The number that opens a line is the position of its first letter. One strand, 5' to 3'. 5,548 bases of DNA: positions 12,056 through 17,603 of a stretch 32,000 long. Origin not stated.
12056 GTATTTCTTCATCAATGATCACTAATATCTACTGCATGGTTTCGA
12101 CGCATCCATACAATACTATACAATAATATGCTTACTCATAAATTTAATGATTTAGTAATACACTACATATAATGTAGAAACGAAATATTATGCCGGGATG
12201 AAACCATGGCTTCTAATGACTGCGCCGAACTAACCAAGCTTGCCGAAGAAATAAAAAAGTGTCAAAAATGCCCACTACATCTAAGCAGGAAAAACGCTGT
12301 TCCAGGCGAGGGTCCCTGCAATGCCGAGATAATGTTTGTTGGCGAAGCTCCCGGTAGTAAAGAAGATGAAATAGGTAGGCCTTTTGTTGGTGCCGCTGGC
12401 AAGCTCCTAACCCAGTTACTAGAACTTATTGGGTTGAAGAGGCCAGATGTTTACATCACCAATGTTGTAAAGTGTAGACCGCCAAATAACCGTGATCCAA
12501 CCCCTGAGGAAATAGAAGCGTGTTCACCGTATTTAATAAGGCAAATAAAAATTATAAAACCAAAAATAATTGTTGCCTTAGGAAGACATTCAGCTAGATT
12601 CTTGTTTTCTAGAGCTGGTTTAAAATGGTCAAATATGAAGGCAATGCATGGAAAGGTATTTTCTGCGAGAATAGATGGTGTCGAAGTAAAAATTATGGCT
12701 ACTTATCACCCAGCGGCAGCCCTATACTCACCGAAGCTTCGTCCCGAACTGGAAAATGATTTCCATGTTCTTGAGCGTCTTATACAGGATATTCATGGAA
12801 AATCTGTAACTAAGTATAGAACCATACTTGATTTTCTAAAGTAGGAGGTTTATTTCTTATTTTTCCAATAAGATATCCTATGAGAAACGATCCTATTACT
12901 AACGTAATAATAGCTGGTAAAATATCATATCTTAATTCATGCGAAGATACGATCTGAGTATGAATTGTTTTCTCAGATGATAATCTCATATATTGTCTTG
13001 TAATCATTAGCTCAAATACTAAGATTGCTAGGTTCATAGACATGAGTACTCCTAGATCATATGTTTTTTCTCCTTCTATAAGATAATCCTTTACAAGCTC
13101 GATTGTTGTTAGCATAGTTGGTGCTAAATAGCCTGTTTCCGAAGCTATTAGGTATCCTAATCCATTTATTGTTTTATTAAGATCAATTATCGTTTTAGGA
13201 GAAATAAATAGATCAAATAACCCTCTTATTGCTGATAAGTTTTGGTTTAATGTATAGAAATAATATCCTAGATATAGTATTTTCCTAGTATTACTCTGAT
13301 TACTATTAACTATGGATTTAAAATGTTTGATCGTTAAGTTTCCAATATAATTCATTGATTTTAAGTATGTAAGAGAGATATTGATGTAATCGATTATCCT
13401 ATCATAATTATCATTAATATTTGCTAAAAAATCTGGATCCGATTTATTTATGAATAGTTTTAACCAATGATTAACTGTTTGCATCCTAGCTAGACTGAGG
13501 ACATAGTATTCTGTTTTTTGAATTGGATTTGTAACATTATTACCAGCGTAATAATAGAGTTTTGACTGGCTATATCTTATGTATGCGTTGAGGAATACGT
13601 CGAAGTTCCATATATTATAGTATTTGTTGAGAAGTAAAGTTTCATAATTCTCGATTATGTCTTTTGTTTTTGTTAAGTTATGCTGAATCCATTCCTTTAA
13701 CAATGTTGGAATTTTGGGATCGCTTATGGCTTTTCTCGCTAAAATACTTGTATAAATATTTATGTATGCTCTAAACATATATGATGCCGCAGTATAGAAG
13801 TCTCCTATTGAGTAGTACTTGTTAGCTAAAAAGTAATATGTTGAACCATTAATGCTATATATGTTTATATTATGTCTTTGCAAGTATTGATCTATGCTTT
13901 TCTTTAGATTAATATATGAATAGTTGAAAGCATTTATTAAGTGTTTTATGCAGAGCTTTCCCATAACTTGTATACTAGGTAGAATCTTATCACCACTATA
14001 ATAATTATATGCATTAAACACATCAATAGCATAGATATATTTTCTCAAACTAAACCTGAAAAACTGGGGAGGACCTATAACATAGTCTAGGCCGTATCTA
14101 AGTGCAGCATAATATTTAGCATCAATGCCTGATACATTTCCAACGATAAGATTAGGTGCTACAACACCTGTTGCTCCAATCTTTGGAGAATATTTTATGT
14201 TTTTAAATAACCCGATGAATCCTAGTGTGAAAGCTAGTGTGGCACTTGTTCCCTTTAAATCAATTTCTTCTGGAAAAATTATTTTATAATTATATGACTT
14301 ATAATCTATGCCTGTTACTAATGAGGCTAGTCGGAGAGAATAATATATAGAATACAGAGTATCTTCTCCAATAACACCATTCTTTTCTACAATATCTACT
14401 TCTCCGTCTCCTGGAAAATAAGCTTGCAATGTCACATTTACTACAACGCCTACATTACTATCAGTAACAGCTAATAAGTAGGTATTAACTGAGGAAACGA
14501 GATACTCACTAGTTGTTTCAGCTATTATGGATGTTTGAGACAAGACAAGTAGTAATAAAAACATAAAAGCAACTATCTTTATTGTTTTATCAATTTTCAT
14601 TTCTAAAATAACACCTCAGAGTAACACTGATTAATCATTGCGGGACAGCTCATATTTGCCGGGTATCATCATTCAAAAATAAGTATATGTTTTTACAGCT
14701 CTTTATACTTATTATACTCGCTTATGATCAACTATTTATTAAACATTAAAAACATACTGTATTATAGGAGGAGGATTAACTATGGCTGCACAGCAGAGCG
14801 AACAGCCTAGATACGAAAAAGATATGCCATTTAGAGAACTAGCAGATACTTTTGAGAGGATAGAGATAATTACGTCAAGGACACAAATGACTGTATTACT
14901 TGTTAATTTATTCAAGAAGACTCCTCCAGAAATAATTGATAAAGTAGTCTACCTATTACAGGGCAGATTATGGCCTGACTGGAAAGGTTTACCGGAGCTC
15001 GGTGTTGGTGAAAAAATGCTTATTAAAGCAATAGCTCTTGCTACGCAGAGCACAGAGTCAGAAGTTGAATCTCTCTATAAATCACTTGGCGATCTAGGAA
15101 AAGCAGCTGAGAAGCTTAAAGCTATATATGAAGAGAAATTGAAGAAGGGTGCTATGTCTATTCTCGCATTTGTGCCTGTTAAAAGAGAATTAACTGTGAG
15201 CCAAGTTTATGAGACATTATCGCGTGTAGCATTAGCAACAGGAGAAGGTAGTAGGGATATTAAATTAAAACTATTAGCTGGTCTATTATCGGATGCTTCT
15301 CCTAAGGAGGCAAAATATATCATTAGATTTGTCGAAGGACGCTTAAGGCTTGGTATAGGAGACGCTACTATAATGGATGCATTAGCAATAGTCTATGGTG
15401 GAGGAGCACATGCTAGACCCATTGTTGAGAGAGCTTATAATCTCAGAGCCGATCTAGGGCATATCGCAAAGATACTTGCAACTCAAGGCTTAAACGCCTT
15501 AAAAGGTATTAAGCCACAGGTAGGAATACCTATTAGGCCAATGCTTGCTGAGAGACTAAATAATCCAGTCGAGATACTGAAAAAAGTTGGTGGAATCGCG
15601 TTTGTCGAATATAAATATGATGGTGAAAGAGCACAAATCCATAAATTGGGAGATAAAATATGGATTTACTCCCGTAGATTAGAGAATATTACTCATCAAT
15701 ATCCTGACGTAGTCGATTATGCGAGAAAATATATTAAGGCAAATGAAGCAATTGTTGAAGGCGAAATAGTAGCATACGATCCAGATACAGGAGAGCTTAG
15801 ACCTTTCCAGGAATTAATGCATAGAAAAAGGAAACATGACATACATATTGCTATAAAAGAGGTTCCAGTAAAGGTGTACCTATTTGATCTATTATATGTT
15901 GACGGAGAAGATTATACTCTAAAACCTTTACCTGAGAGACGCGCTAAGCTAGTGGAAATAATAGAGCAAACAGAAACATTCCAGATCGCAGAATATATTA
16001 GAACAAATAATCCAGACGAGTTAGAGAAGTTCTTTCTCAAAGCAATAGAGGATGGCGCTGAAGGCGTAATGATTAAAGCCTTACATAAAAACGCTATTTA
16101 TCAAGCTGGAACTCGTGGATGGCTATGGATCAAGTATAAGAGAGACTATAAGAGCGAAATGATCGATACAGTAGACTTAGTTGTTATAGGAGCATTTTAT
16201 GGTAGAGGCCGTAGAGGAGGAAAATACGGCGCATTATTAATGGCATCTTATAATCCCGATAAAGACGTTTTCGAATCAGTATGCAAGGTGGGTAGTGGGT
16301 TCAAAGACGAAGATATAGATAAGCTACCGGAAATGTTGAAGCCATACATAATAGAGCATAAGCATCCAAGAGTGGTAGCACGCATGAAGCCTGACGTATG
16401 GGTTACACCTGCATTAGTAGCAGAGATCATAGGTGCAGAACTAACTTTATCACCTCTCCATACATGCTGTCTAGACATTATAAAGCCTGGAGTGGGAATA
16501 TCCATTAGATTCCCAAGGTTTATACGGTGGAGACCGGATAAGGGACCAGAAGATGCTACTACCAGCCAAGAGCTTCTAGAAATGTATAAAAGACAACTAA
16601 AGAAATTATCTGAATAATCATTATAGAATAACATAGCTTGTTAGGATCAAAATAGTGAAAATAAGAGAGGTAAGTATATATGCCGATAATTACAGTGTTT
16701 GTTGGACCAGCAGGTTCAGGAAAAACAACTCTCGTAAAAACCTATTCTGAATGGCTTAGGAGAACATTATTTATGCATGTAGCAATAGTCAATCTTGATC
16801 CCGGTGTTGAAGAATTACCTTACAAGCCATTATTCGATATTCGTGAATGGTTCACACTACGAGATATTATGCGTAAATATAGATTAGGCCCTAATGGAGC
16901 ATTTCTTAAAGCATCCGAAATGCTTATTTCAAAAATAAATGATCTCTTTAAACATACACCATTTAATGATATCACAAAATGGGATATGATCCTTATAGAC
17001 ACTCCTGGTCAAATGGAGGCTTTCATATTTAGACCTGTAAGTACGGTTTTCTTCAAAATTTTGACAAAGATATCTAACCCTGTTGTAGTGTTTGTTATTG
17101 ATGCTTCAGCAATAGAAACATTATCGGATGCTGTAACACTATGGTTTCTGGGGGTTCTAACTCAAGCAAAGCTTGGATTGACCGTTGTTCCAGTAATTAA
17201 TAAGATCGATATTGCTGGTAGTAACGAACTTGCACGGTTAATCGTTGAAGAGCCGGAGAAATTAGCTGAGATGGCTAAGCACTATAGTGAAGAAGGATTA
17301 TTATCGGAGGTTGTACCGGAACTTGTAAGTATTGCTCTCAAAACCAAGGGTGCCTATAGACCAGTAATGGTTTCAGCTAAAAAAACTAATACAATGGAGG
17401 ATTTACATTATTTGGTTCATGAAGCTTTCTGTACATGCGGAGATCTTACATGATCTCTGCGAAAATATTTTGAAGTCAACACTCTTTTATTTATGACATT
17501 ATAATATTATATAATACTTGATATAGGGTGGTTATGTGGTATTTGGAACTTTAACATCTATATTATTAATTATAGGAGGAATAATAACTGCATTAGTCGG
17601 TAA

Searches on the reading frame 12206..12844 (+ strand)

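Call 51: search_protein_families(library=pfam, proteins=[window:12206-12844:+], max_evalue=0.0001)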
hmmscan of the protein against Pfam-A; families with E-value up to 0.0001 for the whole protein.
window:12206-12844:+ (212 aa): 1 family
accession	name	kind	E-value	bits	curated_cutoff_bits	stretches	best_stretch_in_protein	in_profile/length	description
PF03167.25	UDG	-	1.5e-39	135.8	24.3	1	33-181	1-131/141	Uracil DNA glycosylase superfamily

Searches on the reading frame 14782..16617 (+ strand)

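Call 51: search_protein_families(library=pfam, proteins=[window:14782-16617:+], max_evalue=0.0001)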
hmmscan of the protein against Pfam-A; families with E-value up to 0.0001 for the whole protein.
window:14782-16617:+ (611 aa): 4 families
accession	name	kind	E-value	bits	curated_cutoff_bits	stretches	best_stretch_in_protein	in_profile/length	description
PF01068.26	DNA_ligase_A_M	-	1.3e-64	218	26.2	1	253-453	1-204/204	ATP dependent DNA ligase domain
PF04675.19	DNA_ligase_A_N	-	4.9e-46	157.5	24.6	1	16-202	1-174/174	DNA ligase N terminus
PF04679.21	DNA_ligase_A_C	-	7.2e-23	81.3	27.5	1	478-587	1-94/94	ATP dependent DNA ligase C terminal region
PF09414.15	RNA_ligase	-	3.4e-05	24.5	27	1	274-441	4-162/171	RNA ligase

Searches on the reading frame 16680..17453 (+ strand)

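Call 51: search_protein_families(library=pfam, proteins=[window:16680-17453:+], max_evalue=0.0001)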
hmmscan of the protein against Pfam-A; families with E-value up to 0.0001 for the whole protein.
window:16680-17453:+ (257 aa): 4 families
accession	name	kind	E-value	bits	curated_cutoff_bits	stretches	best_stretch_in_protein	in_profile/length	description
PF03029.23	ATP_bind_1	-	5.8e-48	164.2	27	1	7-251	1-239/240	Conserved hypothetical ATP binding protein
PF02492.25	cobW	-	1.6e-07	31.5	20.7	0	82-198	70-175/180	CobW/HypB/UreG, nucleotide-binding domain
PF13479.12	AAA_24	-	3.2e-05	24.3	27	1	6-118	6-82/195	AAA domain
PF00009.33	GTP_EFTU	-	3.3e-05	24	26.5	0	103-247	71-183/188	Elongation factor Tu GTP binding domain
